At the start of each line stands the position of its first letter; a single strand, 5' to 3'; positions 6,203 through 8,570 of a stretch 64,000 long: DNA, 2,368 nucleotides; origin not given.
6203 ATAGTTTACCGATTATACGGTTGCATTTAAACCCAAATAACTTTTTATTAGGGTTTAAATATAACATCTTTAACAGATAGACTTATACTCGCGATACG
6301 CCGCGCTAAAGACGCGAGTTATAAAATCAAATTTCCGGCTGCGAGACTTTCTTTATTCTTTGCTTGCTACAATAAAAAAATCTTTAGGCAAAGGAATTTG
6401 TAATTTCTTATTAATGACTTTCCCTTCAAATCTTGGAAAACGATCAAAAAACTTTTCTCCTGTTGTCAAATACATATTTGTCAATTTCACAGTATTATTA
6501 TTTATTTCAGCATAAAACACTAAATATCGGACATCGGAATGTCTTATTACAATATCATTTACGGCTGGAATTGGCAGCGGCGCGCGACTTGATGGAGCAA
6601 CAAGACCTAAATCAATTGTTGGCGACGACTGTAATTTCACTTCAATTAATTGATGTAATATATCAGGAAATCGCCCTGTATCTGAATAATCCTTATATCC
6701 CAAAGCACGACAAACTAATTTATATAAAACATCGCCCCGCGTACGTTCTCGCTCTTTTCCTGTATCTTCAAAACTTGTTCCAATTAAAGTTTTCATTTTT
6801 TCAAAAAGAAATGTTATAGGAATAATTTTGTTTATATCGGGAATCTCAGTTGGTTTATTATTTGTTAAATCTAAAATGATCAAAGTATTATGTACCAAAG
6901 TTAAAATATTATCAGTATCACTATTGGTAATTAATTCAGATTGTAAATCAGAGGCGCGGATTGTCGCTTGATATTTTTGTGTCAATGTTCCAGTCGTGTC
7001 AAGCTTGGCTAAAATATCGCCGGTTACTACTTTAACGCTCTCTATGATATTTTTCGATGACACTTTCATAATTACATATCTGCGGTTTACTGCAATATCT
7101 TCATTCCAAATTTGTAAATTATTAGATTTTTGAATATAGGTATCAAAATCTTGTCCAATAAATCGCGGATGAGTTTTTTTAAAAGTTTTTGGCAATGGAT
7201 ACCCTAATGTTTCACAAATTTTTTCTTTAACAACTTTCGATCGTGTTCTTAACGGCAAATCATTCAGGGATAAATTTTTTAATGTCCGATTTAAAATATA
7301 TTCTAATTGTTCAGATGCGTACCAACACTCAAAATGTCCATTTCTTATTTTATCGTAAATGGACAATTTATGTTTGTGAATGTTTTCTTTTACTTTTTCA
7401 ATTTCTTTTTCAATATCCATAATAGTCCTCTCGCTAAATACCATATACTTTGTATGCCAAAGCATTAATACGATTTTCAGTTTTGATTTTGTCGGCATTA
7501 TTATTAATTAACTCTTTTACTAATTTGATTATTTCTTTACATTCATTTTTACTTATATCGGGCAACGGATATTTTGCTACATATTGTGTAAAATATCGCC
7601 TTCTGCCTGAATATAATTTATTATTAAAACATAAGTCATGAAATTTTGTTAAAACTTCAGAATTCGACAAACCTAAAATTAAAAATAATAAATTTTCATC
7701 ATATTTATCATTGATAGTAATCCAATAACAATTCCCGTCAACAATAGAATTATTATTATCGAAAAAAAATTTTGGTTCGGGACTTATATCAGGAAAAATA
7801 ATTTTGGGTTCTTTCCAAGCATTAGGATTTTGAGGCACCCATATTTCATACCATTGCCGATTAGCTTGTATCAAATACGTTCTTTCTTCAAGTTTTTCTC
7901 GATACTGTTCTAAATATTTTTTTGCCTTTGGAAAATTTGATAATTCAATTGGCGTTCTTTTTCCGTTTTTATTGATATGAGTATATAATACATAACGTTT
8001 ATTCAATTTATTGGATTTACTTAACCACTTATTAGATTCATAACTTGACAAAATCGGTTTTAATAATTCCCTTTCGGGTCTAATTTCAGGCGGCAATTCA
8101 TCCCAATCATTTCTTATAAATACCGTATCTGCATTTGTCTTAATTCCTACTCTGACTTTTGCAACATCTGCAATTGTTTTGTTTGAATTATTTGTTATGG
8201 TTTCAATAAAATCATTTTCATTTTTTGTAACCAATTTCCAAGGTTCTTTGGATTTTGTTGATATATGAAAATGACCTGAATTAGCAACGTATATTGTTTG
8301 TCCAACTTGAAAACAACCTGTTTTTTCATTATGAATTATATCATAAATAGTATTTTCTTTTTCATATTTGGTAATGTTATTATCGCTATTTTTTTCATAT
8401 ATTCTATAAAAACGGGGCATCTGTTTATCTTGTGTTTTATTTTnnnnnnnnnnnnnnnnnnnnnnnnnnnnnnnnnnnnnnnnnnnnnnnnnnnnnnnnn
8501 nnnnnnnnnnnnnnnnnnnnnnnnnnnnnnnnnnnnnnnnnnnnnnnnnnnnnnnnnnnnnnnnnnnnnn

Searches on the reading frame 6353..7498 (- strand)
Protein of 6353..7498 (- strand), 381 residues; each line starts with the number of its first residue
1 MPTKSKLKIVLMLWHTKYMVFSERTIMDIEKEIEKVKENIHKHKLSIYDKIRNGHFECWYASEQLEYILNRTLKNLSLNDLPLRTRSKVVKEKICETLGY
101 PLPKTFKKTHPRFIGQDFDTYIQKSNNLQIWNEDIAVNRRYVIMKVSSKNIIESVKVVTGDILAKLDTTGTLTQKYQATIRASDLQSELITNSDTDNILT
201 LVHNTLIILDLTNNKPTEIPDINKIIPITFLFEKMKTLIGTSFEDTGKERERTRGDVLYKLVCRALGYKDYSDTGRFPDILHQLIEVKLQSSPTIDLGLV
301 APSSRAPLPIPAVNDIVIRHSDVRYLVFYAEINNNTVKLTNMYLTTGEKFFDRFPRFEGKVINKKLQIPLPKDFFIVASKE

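Call 5: search_protein_families(library=pfam, proteins=[window:6353-7498:-], max_evalue=0.01)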
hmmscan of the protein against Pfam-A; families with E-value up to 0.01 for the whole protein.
window:6353-7498:- (381 aa): 0 families

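Call 15: search_protein_families(library=ncbifam, proteins=[window:6353-7498:-], max_evalue=0.01)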
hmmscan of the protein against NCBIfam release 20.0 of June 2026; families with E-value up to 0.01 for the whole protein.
window:6353-7498:- (381 aa): 0 families

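Call 16: find_homologous_proteins(query=window:6353-7465:-, max_evalue=0.001)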
Query window:6353-7465:- (370 aa): 3594 proteins with E <= 0.001 among 6390 candidates; the best 120 are listed.
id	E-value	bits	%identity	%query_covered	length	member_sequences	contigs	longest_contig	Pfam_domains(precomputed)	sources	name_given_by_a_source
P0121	2.6e-242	821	99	100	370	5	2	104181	-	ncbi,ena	-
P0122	7.2e-137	474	62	93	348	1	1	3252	-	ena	-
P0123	5.7e-125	435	57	92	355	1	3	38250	-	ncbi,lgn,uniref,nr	ncbi:restriction endonuclease [Aneurinibacillus thermoaerophilus]|uniref:restriction endonuclease n=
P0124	4.2e-124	432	59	92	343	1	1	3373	-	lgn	-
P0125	6.9e-124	432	56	93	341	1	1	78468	-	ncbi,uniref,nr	ncbi:restriction endonuclease [Brevibacillus sp. SKDU10]|uniref:hypothetical protein n=1 Tax=Breviba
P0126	1.0e-123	431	57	91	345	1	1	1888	-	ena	-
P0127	1.9e-123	430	55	94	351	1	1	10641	-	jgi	jgi:hypothetical protein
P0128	3.3e-123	429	56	95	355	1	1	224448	-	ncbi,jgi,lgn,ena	-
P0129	4.6e-123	429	58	93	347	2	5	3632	-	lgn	-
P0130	3.6e-122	426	56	95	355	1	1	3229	-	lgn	-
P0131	3.6e-122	426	55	94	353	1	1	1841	-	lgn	-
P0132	4.7e-122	426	57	93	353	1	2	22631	-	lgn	-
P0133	5.6e-122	425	54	96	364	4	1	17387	-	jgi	jgi:hypothetical protein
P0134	6.8e-122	425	58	93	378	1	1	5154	-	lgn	-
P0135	7.3e-122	425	56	94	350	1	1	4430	-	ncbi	-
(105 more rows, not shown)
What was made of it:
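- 6353..7420 (-): Restriction endonuclease gene (355 aa, MDIEKE...). Its ATG lies 13 nt after the M stop codon and is preceded by the SD-like GAGAGGA (7426-7432). 3594 homologues of about 350 aa at 53-62% identity, some named restriction endonuclease, and found in the same genomes as M.BseCI homologues (call 16).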

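Call 17: search_solved_structures(query=window:6353-7465:-, max_evalue=1)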
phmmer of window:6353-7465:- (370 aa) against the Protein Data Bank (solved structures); distinct sequences matched with E-value up to 1: 0.
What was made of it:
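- Tried and rejected: Pfam, NCBIfam and PDB sequence searches gave nothing for R (calls 5, 15, 17).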

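Call 77: search_protein_families(library=padloc, proteins=[window:6353-7420:-], max_evalue=0.001)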
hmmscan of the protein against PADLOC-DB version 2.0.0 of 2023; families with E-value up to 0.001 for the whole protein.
window:6353-7420:- (355 aa): 1 family
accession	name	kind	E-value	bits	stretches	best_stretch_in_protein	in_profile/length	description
PDLC03565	REase_II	-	2.4e-136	452.5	1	10-349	19-357/359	Type II restriction enzyme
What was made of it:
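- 6353..7420 (-): PADLOC REase_II, E 2.4e-136, profile positions 19-357 of 359 (call 77).
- On Type II restriction-modification system: The R gene at 6353-7420 hits PADLOC REase_II with E 2.4e-136 over the full length (call 77).
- Tried and rejected: PADLOC and homologue names identified it (calls 16, 77).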

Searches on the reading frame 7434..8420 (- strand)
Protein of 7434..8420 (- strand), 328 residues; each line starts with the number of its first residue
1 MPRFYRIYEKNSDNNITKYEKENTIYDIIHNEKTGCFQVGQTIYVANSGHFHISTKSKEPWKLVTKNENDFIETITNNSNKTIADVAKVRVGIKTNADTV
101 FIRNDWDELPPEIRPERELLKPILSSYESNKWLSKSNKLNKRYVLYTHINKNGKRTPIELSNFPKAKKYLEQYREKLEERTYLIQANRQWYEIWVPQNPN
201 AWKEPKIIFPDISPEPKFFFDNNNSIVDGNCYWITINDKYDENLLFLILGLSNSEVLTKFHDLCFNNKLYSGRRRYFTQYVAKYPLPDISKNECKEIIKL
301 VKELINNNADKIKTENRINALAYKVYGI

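Call 15: search_protein_families(library=ncbifam, proteins=[window:7434-8420:-], max_evalue=0.01)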
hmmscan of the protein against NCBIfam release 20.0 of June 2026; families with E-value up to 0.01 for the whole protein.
window:7434-8420:- (328 aa): 1 family
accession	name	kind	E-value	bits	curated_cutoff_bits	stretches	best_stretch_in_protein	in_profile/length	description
NF033451.1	BREX_2_MTaseX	equivalog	7.7e-05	20.6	400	1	53-256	524-724/1185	BREX-2 system adenine-specific DNA-methyltransferase PglX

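Call 77: search_protein_families(library=padloc, proteins=[window:7434-8420:-], max_evalue=0.001)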
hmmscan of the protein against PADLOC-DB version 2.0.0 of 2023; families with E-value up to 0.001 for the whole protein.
window:7434-8420:- (328 aa): 8 families
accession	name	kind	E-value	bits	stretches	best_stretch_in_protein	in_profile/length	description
PDLC03226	MTase_II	-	7.2e-117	389.4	1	2-325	246-571/579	Type II methyltransferase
PDLC03313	MTase_II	-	5.9e-20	69.3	1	52-327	297-550/563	Type II methyltransferase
PDLC03335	MTase_II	-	3.5e-15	53.7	1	16-299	302-584/607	Type II methyltransferase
PDLC03245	MTase_II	-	2.7e-10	37.4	1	47-316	301-558/577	Type II methyltransferase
PDLC03250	MTase_II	-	3e-09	34.1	1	43-321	478-746/775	Type II methyltransferase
PDLC02529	PglX|PglXI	-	3.2e-08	29.7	1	53-261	522-726/1189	PglX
PDLC03601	REase_MTase_IIG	-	1.1e-06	24.7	1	59-315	832-1081/1110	Type IIG restriction enzyme-methyltransferase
PDLC03629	REase_MTase_IIG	-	2.4e-05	20.3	1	59-208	725-889/1182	Type IIG restriction enzyme-methyltransferase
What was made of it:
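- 7434..8420 (-): C-terminal ORF of the MTase (328 aa from its first ATG; the frame is open from 8492). It carries the TaqI_C-type target-recognition part and lies in the -1 frame relative to the N-terminal ORF. The same PADLOC profile, PDLC03226, positions 246-571 of 579 (call 77).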
